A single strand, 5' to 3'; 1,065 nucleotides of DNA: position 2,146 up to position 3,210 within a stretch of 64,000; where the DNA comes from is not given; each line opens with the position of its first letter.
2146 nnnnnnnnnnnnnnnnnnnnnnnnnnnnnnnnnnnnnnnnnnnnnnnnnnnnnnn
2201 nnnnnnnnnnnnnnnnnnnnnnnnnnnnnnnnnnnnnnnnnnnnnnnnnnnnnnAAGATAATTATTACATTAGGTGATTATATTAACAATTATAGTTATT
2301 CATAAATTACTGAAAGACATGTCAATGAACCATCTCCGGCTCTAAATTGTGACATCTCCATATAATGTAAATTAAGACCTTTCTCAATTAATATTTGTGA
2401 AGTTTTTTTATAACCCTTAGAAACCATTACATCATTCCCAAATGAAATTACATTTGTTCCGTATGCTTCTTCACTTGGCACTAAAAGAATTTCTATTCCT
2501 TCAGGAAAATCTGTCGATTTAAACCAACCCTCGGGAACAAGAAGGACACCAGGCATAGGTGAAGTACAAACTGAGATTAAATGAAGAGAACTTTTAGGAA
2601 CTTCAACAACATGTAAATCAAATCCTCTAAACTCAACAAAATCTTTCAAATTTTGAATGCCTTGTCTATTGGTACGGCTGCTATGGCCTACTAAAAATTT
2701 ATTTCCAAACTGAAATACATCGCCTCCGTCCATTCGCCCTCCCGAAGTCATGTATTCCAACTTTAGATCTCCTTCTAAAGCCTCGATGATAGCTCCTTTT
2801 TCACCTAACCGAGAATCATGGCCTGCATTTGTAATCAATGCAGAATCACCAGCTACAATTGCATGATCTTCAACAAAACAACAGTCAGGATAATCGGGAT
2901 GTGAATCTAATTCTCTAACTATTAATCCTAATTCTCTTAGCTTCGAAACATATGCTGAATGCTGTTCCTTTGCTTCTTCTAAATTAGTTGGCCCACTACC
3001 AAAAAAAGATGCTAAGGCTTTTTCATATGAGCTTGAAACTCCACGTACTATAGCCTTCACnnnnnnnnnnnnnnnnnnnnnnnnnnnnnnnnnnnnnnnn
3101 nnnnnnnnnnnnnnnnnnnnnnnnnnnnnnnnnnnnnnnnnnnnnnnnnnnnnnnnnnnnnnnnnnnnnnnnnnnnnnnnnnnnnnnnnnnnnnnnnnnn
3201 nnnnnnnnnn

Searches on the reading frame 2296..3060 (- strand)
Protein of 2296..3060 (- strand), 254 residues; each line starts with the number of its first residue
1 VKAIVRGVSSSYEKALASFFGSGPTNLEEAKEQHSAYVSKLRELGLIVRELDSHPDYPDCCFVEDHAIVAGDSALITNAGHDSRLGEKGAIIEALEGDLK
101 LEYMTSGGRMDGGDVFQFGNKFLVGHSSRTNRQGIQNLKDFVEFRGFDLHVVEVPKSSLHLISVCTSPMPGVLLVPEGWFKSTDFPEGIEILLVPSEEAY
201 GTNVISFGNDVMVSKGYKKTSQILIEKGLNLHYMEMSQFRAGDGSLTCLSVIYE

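Call 3: search_protein_families(library=pfam, proteins=[window:2296-3060:-], max_evalue=0.01)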
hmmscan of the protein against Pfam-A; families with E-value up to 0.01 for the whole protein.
window:2296-3060:- (254 aa): 2 families
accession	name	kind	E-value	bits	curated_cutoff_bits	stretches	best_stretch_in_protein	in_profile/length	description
PF02274.22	ADI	-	4.3e-10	39.6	22.8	1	107-139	183-216/377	Arginine deiminase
PF19420.4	DDAH_eukar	-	7.9e-06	25.8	23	1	24-149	22-164/291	N,N dimethylarginine dimethylhydrolase, eukaryotic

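Call 4: search_protein_families(library=ncbifam, proteins=[window:2296-3060:-], max_evalue=0.01)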
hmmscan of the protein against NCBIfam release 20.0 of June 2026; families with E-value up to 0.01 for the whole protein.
window:2296-3060:- (254 aa): 5 families
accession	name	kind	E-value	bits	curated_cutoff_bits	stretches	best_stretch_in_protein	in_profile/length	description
NF045660.1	DiMthArgaseDdahStm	equivalog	3e-43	148.4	340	1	3-251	2-247/249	dimethylargininase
NF045658.1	DiMArgaseDdah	equivalog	2.5e-34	119.2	450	1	21-251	22-252/254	dimethylargininase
NF045659.1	DiMArgaseDdahMtb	equivalog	1.7e-12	47.1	300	1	24-249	49-279/283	dimethylargininase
TIGR01078.1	arcA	equivalog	3.3e-06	26.1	489.1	1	108-164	211-273/408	arginine deiminase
NF002381.0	PRK01388.1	subfamily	1.4e-05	24.2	414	0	108-166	212-275/405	arginine deiminase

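Call 5: find_homologous_proteins(query=window:2296-3060:-, max_evalue=0.001)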
Query window:2296-3060:- (254 aa): 2007 proteins with E <= 0.001 among 2694 candidates; the best 120 are listed.
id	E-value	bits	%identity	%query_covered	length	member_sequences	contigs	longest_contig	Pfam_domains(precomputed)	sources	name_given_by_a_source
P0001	1.8e-162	557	97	100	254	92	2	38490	PF19420.6,PF02274.23,PF26170.2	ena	-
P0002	9.3e-150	515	88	100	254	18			PF19420.6,PF02274.23,PF26170.2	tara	tara:strand:- start:3513 stop:4277 length:765 start_codon:yes stop_codon:yes gene_type:complete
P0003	1.9e-148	511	88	100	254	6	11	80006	PF19420.6,PF02274.23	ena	-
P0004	7.4e-147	506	87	100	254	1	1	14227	PF19420.6,PF02274.23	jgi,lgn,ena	-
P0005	1.7e-146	505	87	100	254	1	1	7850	PF19420.6,PF02274.23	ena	-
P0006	3.9e-146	503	87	100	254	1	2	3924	PF19420.6,PF02274.23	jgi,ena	-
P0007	4.4e-144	497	86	100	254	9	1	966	PF19420.6,PF02274.23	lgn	-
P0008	5.1e-121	421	73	100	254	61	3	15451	PF19420.6,PF02274.23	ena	-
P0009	7.2e-121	421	72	100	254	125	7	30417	PF19420.6,PF02274.23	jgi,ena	-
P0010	9.7e-121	420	74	100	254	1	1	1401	PF19420.6,PF02274.23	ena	-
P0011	1.3e-120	420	73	100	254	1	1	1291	PF19420.6,PF02274.23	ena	-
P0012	1.8e-120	419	73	100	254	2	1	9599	PF19420.6,PF02274.23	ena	-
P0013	1.8e-120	419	73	100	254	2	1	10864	PF19420.6,PF02274.23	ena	-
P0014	1.8e-120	419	73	100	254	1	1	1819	PF19420.6,PF02274.23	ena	-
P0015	1.9e-120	419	73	100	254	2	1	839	PF19420.6,PF02274.23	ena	-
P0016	2.1e-120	419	73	100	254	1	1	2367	PF19420.6,PF02274.23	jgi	jgi:dimethylargininase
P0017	2.6e-120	419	73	100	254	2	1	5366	PF19420.6,PF02274.23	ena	-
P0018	2.9e-120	419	73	100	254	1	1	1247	PF19420.6,PF02274.23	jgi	jgi:dimethylargininase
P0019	2.1e-119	416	86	85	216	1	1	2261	PF02274.23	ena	-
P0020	3.3e-119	415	73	100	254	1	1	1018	PF19420.6,PF02274.23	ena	-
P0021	1.2e-118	413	71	100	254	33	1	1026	PF19420.6,PF02274.23,PF26170.2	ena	-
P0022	1.4e-118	413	72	100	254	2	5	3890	PF19420.6,PF02274.23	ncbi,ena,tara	tara:strand:- start:1475 stop:2239 length:765 start_codon:yes stop_codon:yes gene_type:complete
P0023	2.8e-118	412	70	100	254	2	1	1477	PF19420.6,PF02274.23,PF26170.2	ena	-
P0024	5.3e-118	411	71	100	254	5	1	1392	PF19420.6,PF02274.23,PF26170.2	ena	-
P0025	6.0e-118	411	71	100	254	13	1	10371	PF19420.6,PF02274.23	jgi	-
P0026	8.0e-117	407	71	100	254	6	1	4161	PF02274.23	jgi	jgi:dimethylargininase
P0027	2.2e-116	406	70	100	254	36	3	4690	PF02274.23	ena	-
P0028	4.1e-116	405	70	100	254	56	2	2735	PF19420.6,PF02274.23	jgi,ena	-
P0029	9.3e-116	404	69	100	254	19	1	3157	PF19420.6,PF02274.23,PF26170.2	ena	-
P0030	9.3e-116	404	69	100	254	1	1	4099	PF19420.6,PF02274.23,PF26170.2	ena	-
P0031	1.6e-115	403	70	100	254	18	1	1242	PF19420.6,PF02274.23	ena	-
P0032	2.5e-115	402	70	100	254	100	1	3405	PF02274.23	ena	-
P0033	3.8e-115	402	70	100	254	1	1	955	PF02274.23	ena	-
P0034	1.7e-114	400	69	100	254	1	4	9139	PF19420.6,PF02274.23,PF26170.2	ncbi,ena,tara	tara:strand:+ start:2237 stop:3001 length:765 start_codon:yes stop_codon:yes gene_type:complete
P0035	2.3e-114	399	68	100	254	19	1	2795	PF19420.6,PF02274.23,PF26170.2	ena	-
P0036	3.3e-114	399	68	100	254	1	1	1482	PF19420.6,PF02274.23,PF26170.2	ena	-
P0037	8.5e-114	397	69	100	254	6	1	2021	PF19420.6,PF02274.23,PF26170.2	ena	-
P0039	1.2e-113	397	68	100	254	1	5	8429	PF19420.6,PF02274.23,PF26170.2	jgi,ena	-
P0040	2.2e-113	396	69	100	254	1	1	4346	PF19420.6,PF02274.23,PF26170.2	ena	-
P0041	2.5e-113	396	69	100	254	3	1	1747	PF19420.6,PF02274.23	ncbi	-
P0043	3.5e-113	395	68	100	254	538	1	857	PF19420.6,PF02274.23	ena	-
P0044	3.7e-113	395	69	100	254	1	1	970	PF19420.6,PF02274.23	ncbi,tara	tara:strand:+ start:62 stop:826 length:765 start_codon:yes stop_codon:yes gene_type:complete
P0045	4.2e-113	395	67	100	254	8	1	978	PF19420.6,PF02274.23,PF26170.2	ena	-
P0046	3.3e-112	392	69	100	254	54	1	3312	PF02274.23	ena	-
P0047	4.4e-112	392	69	100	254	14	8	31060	PF19420.6,PF02274.23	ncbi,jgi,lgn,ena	-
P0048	1.8e-111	390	67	100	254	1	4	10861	PF02274.23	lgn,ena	-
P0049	4.6e-111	388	67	100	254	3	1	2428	PF19420.6,PF02274.23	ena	-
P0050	1.1e-110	387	69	100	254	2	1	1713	PF02274.23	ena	-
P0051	2.2e-110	386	69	100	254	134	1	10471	PF02274.23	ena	-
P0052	2.3e-110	386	67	100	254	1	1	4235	PF19420.6,PF02274.23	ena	-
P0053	5.7e-110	385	67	100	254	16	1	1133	PF19420.6,PF02274.23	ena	-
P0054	1.5e-109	383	67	100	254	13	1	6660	PF19420.6,PF02274.23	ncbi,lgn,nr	ncbi:MAG: arginine deiminase-related protein [Candidatus Thermoplasmatota archaeon]|nr:arginine deim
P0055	1.6e-109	383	67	100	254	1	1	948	PF19420.6,PF02274.23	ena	-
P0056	2.8e-109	383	66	100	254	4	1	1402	PF19420.6,PF02274.23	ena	-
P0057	6.2e-109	381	67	100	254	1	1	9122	PF19420.6,PF02274.23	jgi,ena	-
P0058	6.5e-109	381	66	100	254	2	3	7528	PF19420.6,PF02274.23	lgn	-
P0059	7.5e-109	381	67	100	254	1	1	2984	PF02274.23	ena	-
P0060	8.2e-109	381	66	100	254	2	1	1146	PF19420.6,PF02274.23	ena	-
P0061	8.3e-109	381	68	100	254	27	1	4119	PF19420.6,PF02274.23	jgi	-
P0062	1.2e-108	381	67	100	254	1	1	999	PF19420.6,PF02274.23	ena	-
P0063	1.2e-108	381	67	100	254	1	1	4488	PF19420.6,PF02274.23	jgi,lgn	-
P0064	1.6e-108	380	67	100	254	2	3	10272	PF19420.6,PF02274.23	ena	-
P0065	1.9e-108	380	67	100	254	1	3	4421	PF19420.6,PF02274.23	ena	-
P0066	2.2e-108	380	68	100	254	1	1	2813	PF19420.6,PF02274.23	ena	-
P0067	3.8e-108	379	66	100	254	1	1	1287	PF19420.6,PF02274.23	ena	-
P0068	4.0e-108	379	67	100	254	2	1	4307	PF19420.6,PF02274.23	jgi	-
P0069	4.1e-108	379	66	100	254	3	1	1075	PF19420.6,PF02274.23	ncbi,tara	tara:strand:- start:15 stop:779 length:765 start_codon:yes stop_codon:yes gene_type:complete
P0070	4.2e-108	379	67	100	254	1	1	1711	PF19420.6,PF02274.23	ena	-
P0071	4.3e-108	379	67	100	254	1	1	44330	PF19420.6,PF02274.23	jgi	-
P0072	1.1e-107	377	67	100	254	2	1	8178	PF19420.6,PF02274.23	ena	-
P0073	1.1e-107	377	67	100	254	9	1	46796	PF19420.6,PF02274.23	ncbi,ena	-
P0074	1.4e-107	377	65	100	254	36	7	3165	PF19420.6,PF02274.23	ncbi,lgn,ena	-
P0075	1.4e-107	377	67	100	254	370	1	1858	PF19420.6,PF02274.23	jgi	-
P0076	2.7e-107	376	65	100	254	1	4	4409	PF19420.6,PF02274.23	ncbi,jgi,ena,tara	tara:strand:+ start:99 stop:863 length:765 start_codon:yes stop_codon:yes gene_type:complete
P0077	2.7e-107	376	66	100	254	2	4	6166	PF19420.6,PF02274.23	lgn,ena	-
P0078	3.0e-107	376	67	100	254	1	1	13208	PF19420.6,PF02274.23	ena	-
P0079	5.6e-107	375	67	100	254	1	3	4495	PF19420.6,PF02274.23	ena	-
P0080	5.8e-107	375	66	100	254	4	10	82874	PF19420.6,PF02274.23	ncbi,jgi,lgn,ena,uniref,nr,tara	ncbi:MAG: hypothetical protein BEU00_00145 [Marine Group III euryarchaeote CG-Epi3]|jgi:dimethylargi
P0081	6.8e-107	375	65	100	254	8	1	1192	PF19420.6,PF02274.23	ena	-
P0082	1.3e-106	374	66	100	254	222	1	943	PF19420.6,PF02274.23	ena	-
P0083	1.4e-106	374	66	100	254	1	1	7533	PF19420.6,PF02274.23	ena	-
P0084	1.5e-106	374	66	100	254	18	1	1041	PF19420.6,PF02274.23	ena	-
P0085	3.6e-106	372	66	100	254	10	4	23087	PF19420.6,PF02274.23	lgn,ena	-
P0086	1.0e-105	371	66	100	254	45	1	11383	PF19420.6,PF02274.23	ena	-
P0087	1.4e-105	371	66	100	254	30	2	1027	PF19420.6,PF02274.23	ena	-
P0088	4.9e-105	369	65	100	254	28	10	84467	PF19420.6,PF02274.23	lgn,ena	-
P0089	1.2e-102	361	63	100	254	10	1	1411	PF19420.6,PF02274.23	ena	-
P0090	9.2e-89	315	66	83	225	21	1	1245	PF19420.6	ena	-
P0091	1.1e-84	302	52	99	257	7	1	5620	PF19420.6,PF02274.23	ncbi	-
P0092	2.8e-84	301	53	99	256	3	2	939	PF19420.6,PF02274.23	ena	-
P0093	5.3e-84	300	52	99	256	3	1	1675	PF19420.6,PF02274.23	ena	-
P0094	1.4e-83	298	54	99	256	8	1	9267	PF19420.6,PF02274.23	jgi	-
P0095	9.4e-82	292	50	99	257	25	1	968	PF19420.6,PF02274.23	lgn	-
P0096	4.7e-81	290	51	99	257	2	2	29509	PF19420.6,PF02274.23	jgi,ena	-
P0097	4.4e-80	287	50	99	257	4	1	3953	PF02274.23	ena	-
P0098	2.2e-77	278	49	98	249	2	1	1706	PF19420.6,PF02274.23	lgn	-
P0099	6.0e-77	277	48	99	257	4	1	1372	PF19420.6,PF02274.23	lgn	-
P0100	3.8e-76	274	49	99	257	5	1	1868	PF19420.6,PF02274.23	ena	-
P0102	1.5e-74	269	70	67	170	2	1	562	PF02274.23,PF26170.2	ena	-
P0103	5.5e-74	267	45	99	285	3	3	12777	PF02274.23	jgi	-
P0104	6.8e-73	263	45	99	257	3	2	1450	PF19420.6,PF02274.23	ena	-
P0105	2.4e-72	262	45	99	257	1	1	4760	PF19420.6,PF02274.23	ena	-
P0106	1.1e-68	250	46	99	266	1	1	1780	PF19420.6,PF02274.23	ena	-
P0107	2.7e-68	248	50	99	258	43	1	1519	PF19420.6,PF02274.23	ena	-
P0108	6.3e-67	244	67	63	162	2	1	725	PF02274.23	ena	-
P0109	2.1e-65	239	47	99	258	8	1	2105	PF19420.6,PF02274.23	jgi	jgi:dimethylargininase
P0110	2.7e-65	239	48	99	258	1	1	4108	PF02274.23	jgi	-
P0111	4.0e-64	235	45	99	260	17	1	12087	PF19420.6,PF02274.23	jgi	-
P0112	1.0e-63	233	44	99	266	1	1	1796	PF19420.6,PF02274.23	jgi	jgi:dimethylargininase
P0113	1.0e-62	230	45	99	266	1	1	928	PF19420.6,PF02274.23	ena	-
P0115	4.0e-62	228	44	99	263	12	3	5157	PF19420.6,PF02274.23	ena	-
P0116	4.8e-62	228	70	57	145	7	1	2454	PF02274.23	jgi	jgi:N-dimethylarginine dimethylaminohydrolase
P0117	6.2e-62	228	45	99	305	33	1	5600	PF19420.6,PF02274.23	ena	-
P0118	4.9e-61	225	44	99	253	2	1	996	PF19420.6,PF02274.23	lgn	-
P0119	5.2e-61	225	46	98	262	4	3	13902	PF19420.6,PF02274.23,PF26170.2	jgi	-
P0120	6.0e-61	224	44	99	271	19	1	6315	PF19420.6,PF02274.23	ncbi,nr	ncbi:MAG TPA: N(G),N(G)-dimethylarginine dimethylaminohydrolase [Candidatus Poseidoniales archaeon]|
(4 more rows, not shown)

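Call 6: find_encoding_contigs(protein=P0080, flank=6000, max_places=3)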
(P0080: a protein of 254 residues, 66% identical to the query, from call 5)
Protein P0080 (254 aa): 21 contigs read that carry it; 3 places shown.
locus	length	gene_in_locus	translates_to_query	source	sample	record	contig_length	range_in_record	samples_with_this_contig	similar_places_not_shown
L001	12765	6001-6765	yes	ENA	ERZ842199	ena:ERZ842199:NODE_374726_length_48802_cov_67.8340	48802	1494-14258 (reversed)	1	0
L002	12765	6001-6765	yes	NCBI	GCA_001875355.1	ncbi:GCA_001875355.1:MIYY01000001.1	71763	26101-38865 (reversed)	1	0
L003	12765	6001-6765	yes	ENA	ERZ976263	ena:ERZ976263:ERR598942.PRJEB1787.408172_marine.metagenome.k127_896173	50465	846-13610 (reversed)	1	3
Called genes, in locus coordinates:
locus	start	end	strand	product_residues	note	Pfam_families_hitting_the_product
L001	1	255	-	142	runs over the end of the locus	PF01243:PNPOx_N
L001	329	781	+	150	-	PF01090:Ribosomal_S19e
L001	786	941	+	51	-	PF00832:Ribosomal_L39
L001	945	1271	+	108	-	PF01198:Ribosomal_L31e (faint)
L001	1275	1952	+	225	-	PF01912:eIF-6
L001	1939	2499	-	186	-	PF04407:DUF531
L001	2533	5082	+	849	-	PF00521:DNA_topoisoIV, PF03989:DNA_gyraseA_C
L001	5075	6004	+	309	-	PF01916:DS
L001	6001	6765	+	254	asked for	PF19420:DDAH_eukar, PF02274:ADI (faint)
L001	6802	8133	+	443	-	PF07994:NAD_binding_5, PF01658:Inos-1-P_synth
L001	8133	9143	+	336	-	PF08240:ADH_N, PF00107:ADH_zinc_N, PF13602:ADH_zinc_N_2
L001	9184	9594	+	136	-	-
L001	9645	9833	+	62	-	-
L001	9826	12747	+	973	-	PF09826:Beta_propel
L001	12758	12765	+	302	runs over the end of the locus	-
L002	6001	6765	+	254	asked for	PF19420:DDAH_eukar, PF02274:ADI (faint)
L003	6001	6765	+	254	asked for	PF19420:DDAH_eukar, PF02274:ADI (faint)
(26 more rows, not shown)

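Call 7: find_encoding_contigs(protein=P0096, flank=6000, max_places=3)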
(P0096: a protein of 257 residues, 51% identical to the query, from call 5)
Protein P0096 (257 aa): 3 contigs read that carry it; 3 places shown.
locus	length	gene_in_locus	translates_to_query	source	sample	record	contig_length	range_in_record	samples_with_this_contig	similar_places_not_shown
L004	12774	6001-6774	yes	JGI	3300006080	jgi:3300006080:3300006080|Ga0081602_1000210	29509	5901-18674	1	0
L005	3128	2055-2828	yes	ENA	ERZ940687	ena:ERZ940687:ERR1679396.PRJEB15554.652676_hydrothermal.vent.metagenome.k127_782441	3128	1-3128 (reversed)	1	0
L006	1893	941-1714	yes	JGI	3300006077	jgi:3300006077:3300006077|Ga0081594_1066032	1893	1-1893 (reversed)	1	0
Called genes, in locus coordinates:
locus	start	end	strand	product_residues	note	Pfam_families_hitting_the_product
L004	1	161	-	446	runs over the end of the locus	PF02881:SRP54_N, PF06414:Zeta_toxin (weak), PF00448:SRP54, PF02978:SRP_SPB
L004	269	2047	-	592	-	PF00750:tRNA-synt_1d, PF05746:DALR_1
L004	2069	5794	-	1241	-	PF01839:FG-GAP (faint), PF13517:FG-GAP_3 (weak), PF18911:PKD_4, PF00801:PKD (weak), PF18911:PKD_4, PF13585:CHU_C (weak)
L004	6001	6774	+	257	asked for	PF02274:ADI (faint), PF19420:DDAH_eukar (faint)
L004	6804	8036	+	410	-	PF00202:Aminotran_3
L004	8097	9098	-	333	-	PF02729:OTCace_N, PF00185:OTCace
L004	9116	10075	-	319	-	PF00696:AA_kinase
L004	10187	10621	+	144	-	PF02675:AdoMet_dc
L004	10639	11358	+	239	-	PF22252:PNGase_F-II_N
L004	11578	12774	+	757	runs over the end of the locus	PF13491:FtsK_4TM, PF17854:FtsK_alpha, PF01580:FtsK_SpoIIIE, PF09397:FtsK_gamma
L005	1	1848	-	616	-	?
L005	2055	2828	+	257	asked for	PF02274:ADI (faint), PF19420:DDAH_eukar (faint)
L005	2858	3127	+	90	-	?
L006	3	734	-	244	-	?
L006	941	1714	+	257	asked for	PF02274:ADI (faint), PF19420:DDAH_eukar (faint)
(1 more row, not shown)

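Call 8: find_encoding_contigs(protein=P0120, flank=6000, max_places=3)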
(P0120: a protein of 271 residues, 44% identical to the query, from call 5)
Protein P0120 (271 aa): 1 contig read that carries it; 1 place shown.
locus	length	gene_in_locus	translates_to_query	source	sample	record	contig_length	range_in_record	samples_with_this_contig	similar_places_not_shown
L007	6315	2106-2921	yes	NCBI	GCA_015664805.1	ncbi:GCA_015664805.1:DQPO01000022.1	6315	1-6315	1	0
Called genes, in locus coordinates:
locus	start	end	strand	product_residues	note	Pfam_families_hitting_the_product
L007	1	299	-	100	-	PF01041:DegT_DnrJ_EryC1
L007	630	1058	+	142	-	PF02675:AdoMet_dc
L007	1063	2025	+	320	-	PF01916:DS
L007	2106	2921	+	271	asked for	PF02274:ADI (faint), PF19420:DDAH_eukar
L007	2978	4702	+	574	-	PF04389:Peptidase_M28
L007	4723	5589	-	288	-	-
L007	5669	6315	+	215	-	?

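Call 11: find_related_loci(query=A1, collection=genome_contigs, flank=6000)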
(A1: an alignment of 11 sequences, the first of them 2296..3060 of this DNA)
Query A1 (254 aa) in genome_contigs; peptide patterns used: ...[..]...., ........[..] (x = any residue, [..] = any of these).
457 stretches matched a pattern; 402 encode a relative of the query (tblastn E <= 1e-3); the best 80 are kept; 80 distinct loci.
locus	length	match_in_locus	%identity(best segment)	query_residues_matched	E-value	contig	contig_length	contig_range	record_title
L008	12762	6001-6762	97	1-254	6e-169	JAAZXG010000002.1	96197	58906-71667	MAG: Methanobacteriota archaeon isolate bin11p NODE_2_length_96197_cov_17.555553, whole genome shotgun sequence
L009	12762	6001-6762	93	1-254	8e-162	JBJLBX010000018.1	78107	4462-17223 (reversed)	MAG: Candidatus Poseidoniales archaeon isolate LRMED-002 MGIII-CG-Epi1-LRMED-002-C289, whole genome shotgun sequence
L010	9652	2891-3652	85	1-254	2e-149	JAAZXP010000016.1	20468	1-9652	MAG: Methanobacteriota archaeon isolate bin133s NODE_16_length_20468_cov_6.689659, whole genome shotgun sequence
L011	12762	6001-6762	71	1-254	3e-128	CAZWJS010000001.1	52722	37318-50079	MAG TPA_asm: uncultured archaeon isolate SRP077602_co4_180 genome assembly, contig: NODE_886_length_52722_cov_12.276606,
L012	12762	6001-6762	70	1-254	2e-125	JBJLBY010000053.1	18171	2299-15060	MAG: Candidatus Poseidoniales archaeon isolate LRMED-003 MGIII-CG-Epi1-LRMED-003-C7894, whole genome shotgun sequence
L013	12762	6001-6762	70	1-254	8e-123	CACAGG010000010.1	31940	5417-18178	uncultured marine group III euryarchaeote isolate AG-343-J07 genome assembly, contig: AG-343-J07_NODE_10, whole genome s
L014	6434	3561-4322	68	1-254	5e-121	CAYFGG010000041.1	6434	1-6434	MAG TPA_asm: uncultured archaeon isolate ERP001736_co1_10 genome assembly, contig: NODE_8925_length_6434_cov_39.291268,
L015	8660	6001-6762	70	1-254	9e-121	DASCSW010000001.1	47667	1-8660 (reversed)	MAG TPA_asm: Candidatus Poseidoniia archaeon isolate Ts_MAG_4 NODE_1_length_47667_cov_2.563687, whole genome shotgun seq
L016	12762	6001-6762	69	1-254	2e-120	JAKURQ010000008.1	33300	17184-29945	MAG: Candidatus Poseidoniia archaeon isolate ALOHA_A2.5_59 A2.5-MGIII-7_8, whole genome shotgun sequence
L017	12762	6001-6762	69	1-254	6e-120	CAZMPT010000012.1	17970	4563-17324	MAG TPA_asm: uncultured archaeon isolate SRP200020_co5_174 genome assembly, contig: NODE_4781_length_17970_cov_14.175272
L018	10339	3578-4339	67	1-254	7e-120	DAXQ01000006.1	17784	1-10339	MAG TPA_asm: Euryarchaeota archaeon UBA136 UBA136_contig_10376, whole genome shotgun sequence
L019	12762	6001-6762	67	1-254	5e-118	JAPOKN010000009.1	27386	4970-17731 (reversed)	MAG: Methanobacteriota archaeon isolate bin91 k141_496364_length_27386_cov_27.3985, whole genome shotgun sequence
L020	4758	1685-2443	67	1-253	2e-118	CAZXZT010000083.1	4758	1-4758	MAG TPA_asm: uncultured archaeon isolate SRP077602_co9_143 genome assembly, contig: NODE_30571_length_4758_cov_4.832235,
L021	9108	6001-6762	67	1-254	3e-116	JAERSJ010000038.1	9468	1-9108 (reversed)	MAG: Methanobacteriota archaeon isolate BH3 c_000000002411, whole genome shotgun sequence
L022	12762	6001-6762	67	1-254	8e-116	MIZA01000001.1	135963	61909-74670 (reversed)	MAG: Marine Group III euryarchaeote CG-Epi1 CG-Epi1-C1, whole genome shotgun sequence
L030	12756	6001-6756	52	2-253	8e-92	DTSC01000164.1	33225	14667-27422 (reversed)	MAG TPA_asm: Flavobacteriales bacterium isolate UWMA-0041 NODE_270_length_33225_cov_0.225805, whole genome shotgun seque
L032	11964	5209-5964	49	2-253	3e-87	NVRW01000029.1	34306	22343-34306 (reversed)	MAG: Flavobacteriales bacterium isolate NORP157 Contig_source1383C_2676, whole genome shotgun sequence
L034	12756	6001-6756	46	2-253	3e-83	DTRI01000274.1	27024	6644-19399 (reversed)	MAG TPA_asm: Flavobacteriales bacterium isolate UWMA-0021 NODE_479_length_27024_cov_0.230046, whole genome shotgun seque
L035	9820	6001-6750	50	2-253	3e-77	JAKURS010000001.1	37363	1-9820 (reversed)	MAG: Candidatus Poseidoniia archaeon isolate ALOHA_A2.5_61 A2.5-MGIII-9_1, whole genome shotgun sequence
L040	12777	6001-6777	45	2-253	5e-72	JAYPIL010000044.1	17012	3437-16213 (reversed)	MAG: Poseidonia sp. isolate 139577_S178_maxbin_bins.tsv.038 NODE_3324_length_17012_cov_10.633072, whole genome shotgun s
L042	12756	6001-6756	45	2-253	6e-71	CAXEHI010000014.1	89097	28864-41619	MAG TPA_asm: uncultured Thermoplasmata archaeon isolate ERR598958_binner13_Refined_45 genome assembly, contig: ERZ842555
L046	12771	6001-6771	47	2-253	9e-70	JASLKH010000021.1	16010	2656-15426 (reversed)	MAG: Candidatus Thalassarchaeaceae archaeon isolate ETNP1_MAG_25 c_000000549186, whole genome shotgun sequence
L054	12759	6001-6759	43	4-254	7e-68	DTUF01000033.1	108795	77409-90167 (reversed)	MAG TPA_asm: Candidatus Poseidoniales archaeon isolate UWMA-0098 NODE_45_length_108795_cov_13.942625, whole genome shotg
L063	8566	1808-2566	42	4-254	1e-66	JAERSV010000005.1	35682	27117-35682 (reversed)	MAG: Methanobacteriota archaeon isolate BH15 c_000000000250, whole genome shotgun sequence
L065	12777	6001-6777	44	2-253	3e-66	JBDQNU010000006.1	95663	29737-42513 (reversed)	MAG: Poseidonia sp. isolate SFB_27S_18Nov15_50_19 NODE_6_length_95663_cov_12.289530, whole genome shotgun sequence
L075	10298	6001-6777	42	2-253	2e-65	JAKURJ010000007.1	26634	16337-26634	MAG: Candidatus Poseidoniaceae archaeon isolate ALOHA_A2.5_52 A2.5-MGIIa-K1-1_7, whole genome shotgun sequence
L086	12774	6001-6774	42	2-254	1e-64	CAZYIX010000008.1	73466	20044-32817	MAG TPA_asm: uncultured Candidatus Poseidoniales archaeon isolate SRP092902_co1_92 genome assembly, contig: NODE_289_len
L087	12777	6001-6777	43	2-253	1e-64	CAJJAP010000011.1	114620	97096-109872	uncultured Candidatus Poseidoniales archaeon isolate FRAM18_bin108 genome assembly, contig: FRAM17_bin108-11, whole geno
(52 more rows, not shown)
